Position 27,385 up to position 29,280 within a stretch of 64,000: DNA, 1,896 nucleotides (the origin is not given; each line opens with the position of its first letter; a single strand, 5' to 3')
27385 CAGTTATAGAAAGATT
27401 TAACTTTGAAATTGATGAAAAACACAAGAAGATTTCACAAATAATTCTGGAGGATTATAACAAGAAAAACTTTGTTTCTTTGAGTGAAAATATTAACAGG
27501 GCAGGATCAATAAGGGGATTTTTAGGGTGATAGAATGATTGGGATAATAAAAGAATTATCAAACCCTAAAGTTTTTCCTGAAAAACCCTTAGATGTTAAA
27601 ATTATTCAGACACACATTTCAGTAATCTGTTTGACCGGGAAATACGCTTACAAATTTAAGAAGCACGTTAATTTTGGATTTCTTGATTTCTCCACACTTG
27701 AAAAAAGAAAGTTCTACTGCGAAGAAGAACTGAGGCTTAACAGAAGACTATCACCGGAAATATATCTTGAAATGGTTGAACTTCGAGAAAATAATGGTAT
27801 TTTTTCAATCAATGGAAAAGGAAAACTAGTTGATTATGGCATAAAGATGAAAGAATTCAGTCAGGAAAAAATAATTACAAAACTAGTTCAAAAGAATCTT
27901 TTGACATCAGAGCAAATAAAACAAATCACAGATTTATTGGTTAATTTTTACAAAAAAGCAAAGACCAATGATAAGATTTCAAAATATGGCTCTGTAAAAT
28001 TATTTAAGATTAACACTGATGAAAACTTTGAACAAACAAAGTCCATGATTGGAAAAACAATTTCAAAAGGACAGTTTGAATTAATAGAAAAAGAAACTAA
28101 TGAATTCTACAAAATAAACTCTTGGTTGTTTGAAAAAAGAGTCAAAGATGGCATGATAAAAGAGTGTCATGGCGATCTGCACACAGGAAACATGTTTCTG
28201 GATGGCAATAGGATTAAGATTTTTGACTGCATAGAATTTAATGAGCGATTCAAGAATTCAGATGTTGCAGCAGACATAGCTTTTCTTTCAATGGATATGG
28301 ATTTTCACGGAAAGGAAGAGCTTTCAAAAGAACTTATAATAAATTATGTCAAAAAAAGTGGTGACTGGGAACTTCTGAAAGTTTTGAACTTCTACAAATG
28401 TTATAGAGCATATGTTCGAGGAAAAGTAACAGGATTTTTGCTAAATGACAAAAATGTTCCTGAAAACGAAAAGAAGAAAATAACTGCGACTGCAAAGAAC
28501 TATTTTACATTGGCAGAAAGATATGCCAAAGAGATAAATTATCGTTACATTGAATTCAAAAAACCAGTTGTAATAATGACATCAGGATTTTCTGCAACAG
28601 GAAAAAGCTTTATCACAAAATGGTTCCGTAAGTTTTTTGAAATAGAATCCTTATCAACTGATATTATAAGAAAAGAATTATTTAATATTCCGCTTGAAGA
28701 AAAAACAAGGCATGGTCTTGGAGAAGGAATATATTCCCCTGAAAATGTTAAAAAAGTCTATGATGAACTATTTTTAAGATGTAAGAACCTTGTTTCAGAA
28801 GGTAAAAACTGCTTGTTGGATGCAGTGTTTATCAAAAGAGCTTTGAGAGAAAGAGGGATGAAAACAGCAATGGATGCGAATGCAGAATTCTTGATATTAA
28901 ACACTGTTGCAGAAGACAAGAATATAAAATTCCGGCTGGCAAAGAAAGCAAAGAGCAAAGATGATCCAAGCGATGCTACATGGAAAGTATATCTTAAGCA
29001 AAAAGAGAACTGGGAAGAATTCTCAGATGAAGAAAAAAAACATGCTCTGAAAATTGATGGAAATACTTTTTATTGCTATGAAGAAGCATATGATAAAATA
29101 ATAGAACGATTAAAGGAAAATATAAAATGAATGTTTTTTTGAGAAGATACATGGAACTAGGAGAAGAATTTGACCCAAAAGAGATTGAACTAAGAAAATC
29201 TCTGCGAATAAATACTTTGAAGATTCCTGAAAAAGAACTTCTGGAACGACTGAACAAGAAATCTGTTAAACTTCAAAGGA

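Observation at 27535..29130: APH-like phosphotransferase fused to a P-loop kinase: uncharacterised two-kinase protein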

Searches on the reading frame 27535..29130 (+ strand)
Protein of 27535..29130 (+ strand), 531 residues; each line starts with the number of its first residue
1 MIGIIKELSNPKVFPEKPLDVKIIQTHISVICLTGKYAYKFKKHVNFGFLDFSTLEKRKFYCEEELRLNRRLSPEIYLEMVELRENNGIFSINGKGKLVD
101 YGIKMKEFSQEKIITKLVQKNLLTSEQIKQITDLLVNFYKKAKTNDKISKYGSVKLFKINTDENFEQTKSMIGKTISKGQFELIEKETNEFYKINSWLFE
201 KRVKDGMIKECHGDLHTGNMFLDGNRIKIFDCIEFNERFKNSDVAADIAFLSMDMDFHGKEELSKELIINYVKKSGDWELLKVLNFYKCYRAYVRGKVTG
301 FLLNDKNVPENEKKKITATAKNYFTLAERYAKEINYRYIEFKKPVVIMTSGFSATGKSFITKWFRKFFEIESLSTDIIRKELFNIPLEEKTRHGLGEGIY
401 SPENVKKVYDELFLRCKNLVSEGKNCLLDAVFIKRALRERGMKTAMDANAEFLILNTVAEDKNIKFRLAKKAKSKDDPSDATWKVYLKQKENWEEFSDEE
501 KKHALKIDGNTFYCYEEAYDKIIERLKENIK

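Call 3: search_protein_families(library=pfam, proteins=[window:27535-29130:+], max_evalue=0.01)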
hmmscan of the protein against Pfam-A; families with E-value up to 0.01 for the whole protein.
window:27535-29130:+ (531 aa): 3 families
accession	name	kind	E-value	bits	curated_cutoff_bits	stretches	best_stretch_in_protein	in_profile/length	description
PF13671.12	AAA_33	-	1.6e-16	61.3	27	1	346-494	1-141/143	AAA domain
PF07998.17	Peptidase_M54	-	5e-05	23.8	24.4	1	128-211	70-153/194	Peptidase family M54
PF01636.29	APH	-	0.00014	22.2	23.2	1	194-272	154-230/239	Phosphotransferase enzyme family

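Call 4: search_protein_families(library=ncbifam, proteins=[window:27535-29130:+], max_evalue=0.01)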
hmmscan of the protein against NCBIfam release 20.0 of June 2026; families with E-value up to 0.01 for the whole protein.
window:27535-29130:+ (531 aa): 2 families
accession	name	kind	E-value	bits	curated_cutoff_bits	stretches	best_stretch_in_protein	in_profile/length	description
NF041256.1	GntI_guanitoxin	equivalog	5.9e-05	22.5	357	1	112-285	83-244/282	guanitoxin biosynthesis pre-guanitoxin N-oxide kinase GntI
NF033068.1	APH_3p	equivalog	0.0011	18.6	205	1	180-281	148-245/255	APH(3') family aminoglycoside O-phosphotransferase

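Call 5: search_solved_structures(query=window:27535-29130:+, max_evalue=1, show_alignments=3)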
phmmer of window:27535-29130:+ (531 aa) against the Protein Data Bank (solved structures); distinct sequences matched with E-value up to 1: 2.
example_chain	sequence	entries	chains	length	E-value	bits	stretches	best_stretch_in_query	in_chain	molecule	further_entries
4gvq_A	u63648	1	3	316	0.14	14.1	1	131-222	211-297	Methenyltetrahydromethanopterin cyclohydrolase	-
4gvr_A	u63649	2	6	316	0.15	13.9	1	131-222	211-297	Methenyltetrahydromethanopterin cyclohydrolase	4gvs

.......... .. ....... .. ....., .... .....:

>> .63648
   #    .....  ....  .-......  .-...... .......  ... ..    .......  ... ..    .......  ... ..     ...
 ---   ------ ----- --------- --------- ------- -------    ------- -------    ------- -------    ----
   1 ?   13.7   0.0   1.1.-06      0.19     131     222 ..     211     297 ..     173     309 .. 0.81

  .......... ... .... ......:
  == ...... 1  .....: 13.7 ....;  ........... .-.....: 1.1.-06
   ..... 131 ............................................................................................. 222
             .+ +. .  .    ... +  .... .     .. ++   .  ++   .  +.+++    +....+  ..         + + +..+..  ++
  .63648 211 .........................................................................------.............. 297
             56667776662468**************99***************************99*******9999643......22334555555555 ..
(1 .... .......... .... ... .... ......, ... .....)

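Call 6: find_homologous_proteins(query=window:27535-29130:+, max_evalue=0.001)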
Query window:27535-29130:+ (531 aa): 8000 proteins with E <= 0.001 among 8000 candidates; the best 120 are listed.
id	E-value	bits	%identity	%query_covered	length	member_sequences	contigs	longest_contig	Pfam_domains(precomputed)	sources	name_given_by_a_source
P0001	0.0e+0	1180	100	100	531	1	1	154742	PF13671.13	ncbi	ncbi:MAG: AAA family ATPase [archaeon]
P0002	5.2e-238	809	69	100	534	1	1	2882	PF13671.13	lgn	-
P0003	2.9e-187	642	57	99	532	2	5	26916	PF13671.13,PF08433.17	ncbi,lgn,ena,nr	ncbi:MAG: AAA family ATPase [DPANN group archaeon]|nr:AAA family ATPase [DPANN group archaeon]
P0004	2.2e-173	596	51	99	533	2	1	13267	PF13671.13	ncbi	-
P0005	1.6e-172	593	51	99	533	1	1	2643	PF13671.13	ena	-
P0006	8.0e-166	571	50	98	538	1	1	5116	PF13671.13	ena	-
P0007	1.6e-165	570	57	90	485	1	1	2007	PF06414.19,PF01591.25,PF13671.13,PF08433.17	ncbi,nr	ncbi:MAG: AAA family ATPase, partial [Nanoarchaeota archaeon]|nr:AAA family ATPase [Nanoarchaeota ar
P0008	2.0e-148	513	51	93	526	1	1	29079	PF06414.19,PF13671.13,PF13207.13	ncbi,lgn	-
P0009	4.7e-148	512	45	99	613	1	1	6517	PF13671.13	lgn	-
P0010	1.1e-147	511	50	95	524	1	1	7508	PF06414.19,PF13671.13,PF13238.13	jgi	jgi:uncharacterized protein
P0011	1.5e-146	507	51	93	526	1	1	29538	PF06414.19,PF13671.13,PF13207.13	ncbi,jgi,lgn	-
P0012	1.9e-146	507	50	95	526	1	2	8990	PF06414.19,PF13671.13,PF13207.13,PF08433.17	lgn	-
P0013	4.5e-146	506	50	92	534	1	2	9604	PF06414.19,PF13671.13,PF13207.13,PF08433.17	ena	-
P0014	6.0e-145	502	47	99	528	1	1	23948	PF06414.19,PF13671.13,PF13207.13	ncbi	-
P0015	1.0e-144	501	49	93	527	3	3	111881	PF06414.19,PF13671.13,PF13207.13,PF08433.17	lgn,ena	-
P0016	1.0e-143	498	49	92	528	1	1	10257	PF06414.19,PF13671.13,PF13207.13,PF08433.17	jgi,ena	-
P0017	4.6e-143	496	46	98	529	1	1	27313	PF06414.19,PF13671.13,PF13207.13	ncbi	-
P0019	1.8e-142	494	49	93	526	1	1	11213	PF06414.19,PF13671.13,PF13207.13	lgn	-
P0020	2.9e-142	493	47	99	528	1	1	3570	PF06414.19,PF13671.13,PF13207.13,PF08433.17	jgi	jgi:aminoglycoside phosphotransferase family enzyme/predicted kinase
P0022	2.0e-141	490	47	99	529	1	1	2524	PF06414.19,PF13671.13,PF13207.13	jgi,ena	-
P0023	2.7e-141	490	45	99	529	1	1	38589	PF06414.19,PF13671.13,PF13207.13,PF08433.17,PF01636.30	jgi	jgi:hypothetical protein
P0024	6.7e-141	489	46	99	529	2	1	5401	PF06414.19,PF13671.13,PF13207.13,PF08433.17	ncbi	-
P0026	1.5e-140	487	47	98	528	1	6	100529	PF06414.19,PF13671.13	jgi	jgi:uncharacterized protein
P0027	2.2e-140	487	47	93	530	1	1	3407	PF06414.19,PF13671.13,PF13207.13,PF08433.17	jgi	-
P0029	3.6e-140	486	46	98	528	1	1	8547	PF06414.19,PF13671.13,PF13207.13,PF01636.30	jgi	-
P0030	8.7e-140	485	45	99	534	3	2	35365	PF06414.19,PF01591.25,PF13671.13,PF13207.13,PF08433.17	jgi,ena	-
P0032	1.9e-139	484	46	93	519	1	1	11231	PF13671.13,PF01636.30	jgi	jgi:aminoglycoside phosphotransferase family enzyme/predicted kinase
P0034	2.9e-139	483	48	94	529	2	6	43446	PF06414.19,PF13671.13,PF13207.13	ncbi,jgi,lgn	jgi:uncharacterized protein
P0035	7.7e-139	482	47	96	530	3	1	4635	PF06414.19,PF13671.13,PF13207.13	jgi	-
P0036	7.9e-139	482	45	98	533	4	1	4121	PF06414.19,PF13671.13,PF13207.13,PF08433.17,PF13238.13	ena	-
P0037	9.5e-139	482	46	99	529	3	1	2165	PF06414.19,PF13671.13,PF13207.13,PF08433.17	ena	-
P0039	1.6e-138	481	45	99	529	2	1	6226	PF06414.19,PF13671.13,PF13207.13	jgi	jgi:uncharacterized protein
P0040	1.6e-138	481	46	98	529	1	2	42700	PF06414.19,PF13671.13,PF08433.17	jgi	jgi:hypothetical protein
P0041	1.6e-138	481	48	92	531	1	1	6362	PF06414.19,PF13671.13,PF13207.13,PF08433.17,PF01636.30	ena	-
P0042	1.8e-138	481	49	93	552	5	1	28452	PF06414.19,PF13671.13,PF13207.13,PF08433.17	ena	-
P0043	2.5e-138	480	46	99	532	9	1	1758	PF06414.19,PF13671.13,PF13207.13,PF08433.17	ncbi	-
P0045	7.9e-138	478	47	92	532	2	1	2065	PF06414.19,PF13671.13,PF13207.13,PF08433.17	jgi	-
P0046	9.3e-138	478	46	99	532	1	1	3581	PF06414.19,PF13671.13,PF13207.13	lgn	-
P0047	1.1e-137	478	47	96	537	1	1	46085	PF06414.19,PF13671.13,PF13207.13,PF08433.17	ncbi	-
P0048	1.1e-137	478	47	96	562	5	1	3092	PF06414.19,PF13671.13,PF13207.13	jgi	-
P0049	1.3e-137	478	46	99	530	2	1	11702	PF06414.19,PF13671.13,PF13207.13,PF08433.17,PF01583.27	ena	-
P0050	1.5e-137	478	47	99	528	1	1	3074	PF06414.19,PF13671.13,PF13207.13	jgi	-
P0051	1.5e-137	478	46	96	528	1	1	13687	PF06414.19,PF13671.13,PF13207.13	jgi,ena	-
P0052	1.9e-137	477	46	98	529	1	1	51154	PF06414.19,PF13671.13,PF13207.13,PF08433.17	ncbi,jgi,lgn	-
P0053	3.8e-137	476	44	98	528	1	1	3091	PF06414.19,PF13671.13,PF13207.13,PF08433.17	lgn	-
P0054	3.9e-137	476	48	92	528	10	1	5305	PF06414.19,PF13671.13,PF13207.13,PF08433.17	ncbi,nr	ncbi:MAG: AAA family ATPase [Thermoplasmata archaeon M9B1D]|nr:MAG: AAA family ATPase [Thermoplasmat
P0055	4.0e-137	476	47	92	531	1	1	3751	PF06414.19,PF13671.13,PF13207.13,PF08433.17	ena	-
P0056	4.3e-137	476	49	92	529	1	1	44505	PF06414.19,PF13671.13,PF13207.13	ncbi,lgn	-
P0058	2.2e-136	474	46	94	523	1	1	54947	PF06414.19,PF07998.18,PF13671.13,PF13207.13,PF01636.30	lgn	-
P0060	3.1e-136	473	46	93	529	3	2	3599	PF06414.19,PF13671.13,PF13207.13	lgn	-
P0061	3.1e-136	473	45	98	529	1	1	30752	PF06414.19,PF13671.13,PF13207.13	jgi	jgi:aminoglycoside phosphotransferase family enzyme/predicted kinase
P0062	3.5e-136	473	45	96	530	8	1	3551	PF06414.19,PF13671.13,PF13207.13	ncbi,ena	-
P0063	4.0e-136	473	45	98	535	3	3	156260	PF06414.19,PF13671.13,PF13207.13,PF08433.17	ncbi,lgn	-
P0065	9.7e-136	472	47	96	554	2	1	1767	PF06414.19,PF13671.13,PF13207.13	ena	-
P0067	1.2e-135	471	46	99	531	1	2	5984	PF06414.19,PF13671.13,PF08433.17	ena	-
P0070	4.4e-135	469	44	94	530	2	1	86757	PF06414.19,PF00406.30,PF01591.25,PF13671.13,PF13207.13,PF08433.17,PF13238.13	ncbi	ncbi:MAG: AAA family ATPase [Candidatus Thermoplasmatota archaeon]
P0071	4.5e-135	469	48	93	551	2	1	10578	PF06414.19,PF13671.13,PF13207.13,PF08433.17,PF01583.27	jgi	-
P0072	5.6e-135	469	46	98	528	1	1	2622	PF06414.19,PF13671.13,PF13207.13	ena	-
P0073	5.8e-135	469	47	95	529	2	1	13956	PF06414.19,PF13671.13,PF13207.13,PF08433.17,PF01583.27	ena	-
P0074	6.1e-135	469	44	94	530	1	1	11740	PF06414.19,PF01591.25,PF13671.13,PF13207.13,PF08433.17,PF13238.13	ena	-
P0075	6.5e-135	469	45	94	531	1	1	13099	PF06414.19,PF01591.25,PF13671.13,PF13207.13,PF08433.17,PF13238.13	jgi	jgi:aminoglycoside phosphotransferase family enzyme/predicted kinase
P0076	9.1e-135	468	45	98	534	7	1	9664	PF06414.19,PF13671.13,PF13207.13,PF08433.17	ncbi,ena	-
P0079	2.1e-134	467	46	98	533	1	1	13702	PF06414.19,PF00406.30,PF13671.13,PF13207.13,PF13238.13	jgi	jgi:aminoglycoside phosphotransferase family enzyme/predicted kinase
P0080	2.3e-134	467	47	94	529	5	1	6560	PF06414.19,PF13671.13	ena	-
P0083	6.7e-134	466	45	99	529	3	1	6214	PF06414.19,PF13671.13,PF13207.13,PF08433.17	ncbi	-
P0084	1.3e-133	465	44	99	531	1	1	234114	PF06414.19,PF13671.13,PF13207.13,PF08433.17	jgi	jgi:hypothetical protein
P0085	1.5e-133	464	45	93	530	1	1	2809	PF06414.19,PF13671.13,PF13207.13,PF13238.13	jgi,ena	-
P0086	2.7e-133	464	44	95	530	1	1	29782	PF06414.19,PF01591.25,PF13671.13,PF13207.13,PF08433.17,PF13238.13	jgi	jgi:aminoglycoside phosphotransferase family enzyme/predicted kinase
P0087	3.4e-133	463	47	92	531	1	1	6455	PF06414.19,PF01591.25,PF13671.13,PF13207.13,PF08433.17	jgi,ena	-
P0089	4.4e-133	463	44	99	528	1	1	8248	PF06414.19,PF13671.13,PF13207.13,PF08433.17,PF01636.30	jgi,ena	-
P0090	4.6e-133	463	43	96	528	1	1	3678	PF06414.19,PF13671.13,PF13207.13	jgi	jgi:aminoglycoside phosphotransferase family enzyme/predicted kinase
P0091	5.2e-133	463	43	95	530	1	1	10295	PF06414.19,PF13671.13,PF13207.13,PF08433.17,PF13238.13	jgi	jgi:uncharacterized protein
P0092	7.2e-133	462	44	96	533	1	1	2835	PF06414.19,PF00406.30,PF01591.25,PF13671.13,PF13207.13,PF08433.17,PF13238.13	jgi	jgi:hypothetical protein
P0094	8.0e-133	462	43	99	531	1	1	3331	PF06414.19,PF07931.19,PF13671.13,PF13207.13,PF08433.17,PF13238.13,PF01583.27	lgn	-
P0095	9.1e-133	462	44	99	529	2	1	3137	PF06414.19,PF13671.13,PF13207.13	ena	-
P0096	1.2e-132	461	46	92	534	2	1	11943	PF06414.19,PF13671.13,PF13207.13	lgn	-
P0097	1.2e-132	461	45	99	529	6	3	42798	PF06414.19,PF13671.13,PF13207.13,PF08433.17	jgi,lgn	-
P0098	1.9e-132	461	46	98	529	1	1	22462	PF06414.19,PF13671.13,PF13207.13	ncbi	ncbi:MAG: AAA family ATPase [Candidatus Thermoplasmatota archaeon]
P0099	2.0e-132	461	44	99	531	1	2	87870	PF06414.19,PF13671.13,PF13207.13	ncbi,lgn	-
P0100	2.0e-132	461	44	95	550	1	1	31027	PF06414.19,PF01591.25,PF13671.13,PF13207.13,PF08433.17,PF13238.13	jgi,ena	-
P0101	2.1e-132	461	43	97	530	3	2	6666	PF06414.19,PF13671.13,PF13207.13,PF08433.17,PF13238.13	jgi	jgi:aminoglycoside phosphotransferase family enzyme/predicted kinase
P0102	2.3e-132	460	47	93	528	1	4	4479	PF06414.19,PF13671.13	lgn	-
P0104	2.8e-132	460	43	95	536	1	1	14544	PF06414.19,PF07931.19,PF13671.13,PF13207.13,PF08433.17,PF13238.13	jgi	jgi:aminoglycoside phosphotransferase family enzyme/predicted kinase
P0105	3.8e-132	460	41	93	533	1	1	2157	PF06414.19,PF07931.19,PF13671.13,PF13207.13,PF13238.13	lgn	-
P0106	3.9e-132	460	44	99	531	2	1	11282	PF06414.19,PF13671.13,PF13207.13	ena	-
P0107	4.2e-132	460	46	95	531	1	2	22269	PF06414.19,PF13671.13,PF13207.13,PF08433.17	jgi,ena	-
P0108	4.5e-132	460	44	95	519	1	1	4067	PF06414.19,PF00406.30,PF13671.13,PF13207.13,PF08433.17,PF13238.13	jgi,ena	-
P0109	4.7e-132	459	43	95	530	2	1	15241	PF06414.19,PF00406.30,PF13671.13,PF13207.13,PF08433.17,PF13238.13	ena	-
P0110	5.4e-132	459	43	98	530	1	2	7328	PF06414.19,PF01591.25,PF13671.13,PF13207.13,PF13238.13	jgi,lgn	jgi:aminoglycoside phosphotransferase family enzyme/predicted kinase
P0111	6.2e-132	459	43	99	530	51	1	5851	PF06414.19,PF13671.13,PF13207.13,PF08433.17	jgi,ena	-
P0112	6.4e-132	459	44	95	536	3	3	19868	PF06414.19,PF01591.25,PF13671.13,PF13207.13,PF08433.17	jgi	jgi:aminoglycoside phosphotransferase family enzyme/predicted kinase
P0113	8.0e-132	459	45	97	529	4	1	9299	PF06414.19,PF13671.13,PF13207.13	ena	-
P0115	9.6e-132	458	45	96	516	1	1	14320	PF13671.13,PF08433.17,PF01636.30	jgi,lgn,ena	-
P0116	1.1e-131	458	44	98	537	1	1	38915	PF06414.19,PF13671.13,PF13207.13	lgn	-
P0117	1.2e-131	458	43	99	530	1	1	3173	PF06414.19,PF13671.13,PF13207.13,PF08433.17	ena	-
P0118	1.5e-131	458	43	94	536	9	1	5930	PF06414.19,PF13671.13,PF13207.13,PF08433.17,PF13238.13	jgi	-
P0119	1.5e-131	458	45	94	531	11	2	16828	PF06414.19,PF13671.13,PF13207.13,PF08433.17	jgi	-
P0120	1.6e-131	458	43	97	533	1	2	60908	PF06414.19,PF13671.13,PF13207.13,PF08433.17,PF13238.13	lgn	-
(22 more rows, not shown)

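Call 14: find_encoding_contigs(protein=P0003, flank=6000, max_places=3)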
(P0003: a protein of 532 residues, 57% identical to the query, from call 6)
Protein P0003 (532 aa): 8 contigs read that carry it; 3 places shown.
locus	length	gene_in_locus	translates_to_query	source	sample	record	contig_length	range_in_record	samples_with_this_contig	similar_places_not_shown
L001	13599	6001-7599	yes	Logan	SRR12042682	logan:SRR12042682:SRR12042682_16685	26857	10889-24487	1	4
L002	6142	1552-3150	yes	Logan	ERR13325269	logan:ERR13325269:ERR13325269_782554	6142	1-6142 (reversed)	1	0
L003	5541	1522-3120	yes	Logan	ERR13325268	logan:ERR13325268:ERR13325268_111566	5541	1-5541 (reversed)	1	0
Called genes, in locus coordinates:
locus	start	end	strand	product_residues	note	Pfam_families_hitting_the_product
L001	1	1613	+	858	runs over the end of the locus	PF03477:ATP-cone, PF00317:Ribonuc_red_lgN (weak), PF02867:Ribonuc_red_lgC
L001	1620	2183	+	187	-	PF01923:Cob_adeno_trans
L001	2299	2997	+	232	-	PF00483:NTP_transferase, PF12804:NTP_transf_3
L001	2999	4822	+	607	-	PF13522:GATase_6, PF13537:GATase_7, PF01380:SIS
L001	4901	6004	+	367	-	PF05833:NFACT_N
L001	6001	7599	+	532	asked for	PF08433:KTI12 (weak), PF13671:AAA_33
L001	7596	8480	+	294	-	PF17125:Methyltr_RsmF_N, PF01728:FtsJ (weak), PF02475:TRM5-TYW2_MTfase (weak), PF01189:Methyltr_RsmB-F, PF13847:Methyltransf_31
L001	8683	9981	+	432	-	PF03721:UDPG_MGDP_dh_N, PF00984:UDPG_MGDP_dh, PF03720:UDPG_MGDP_dh_C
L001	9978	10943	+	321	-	PF01073:3Beta_HSD, PF01370:Epimerase, PF02719:Polysacc_synt_2 (weak), PF04321:RmlD_sub_bind, PF16363:GDP_Man_Dehyd, PF07993:NAD_binding_4 (weak)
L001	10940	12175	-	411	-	PF00009:GTP_EFTU, PF01926:MMR_HSR1 (weak), PF03144:GTP_EFTU_D2, PF22594:GTP-eEF1A_C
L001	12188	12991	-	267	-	PF01507:PAPS_reduct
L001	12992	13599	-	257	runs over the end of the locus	PF01663:Phosphodiest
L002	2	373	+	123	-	?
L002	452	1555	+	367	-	PF05833:NFACT_N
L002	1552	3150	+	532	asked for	PF08433:KTI12 (weak), PF13671:AAA_33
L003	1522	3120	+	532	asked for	PF08433:KTI12 (weak), PF13671:AAA_33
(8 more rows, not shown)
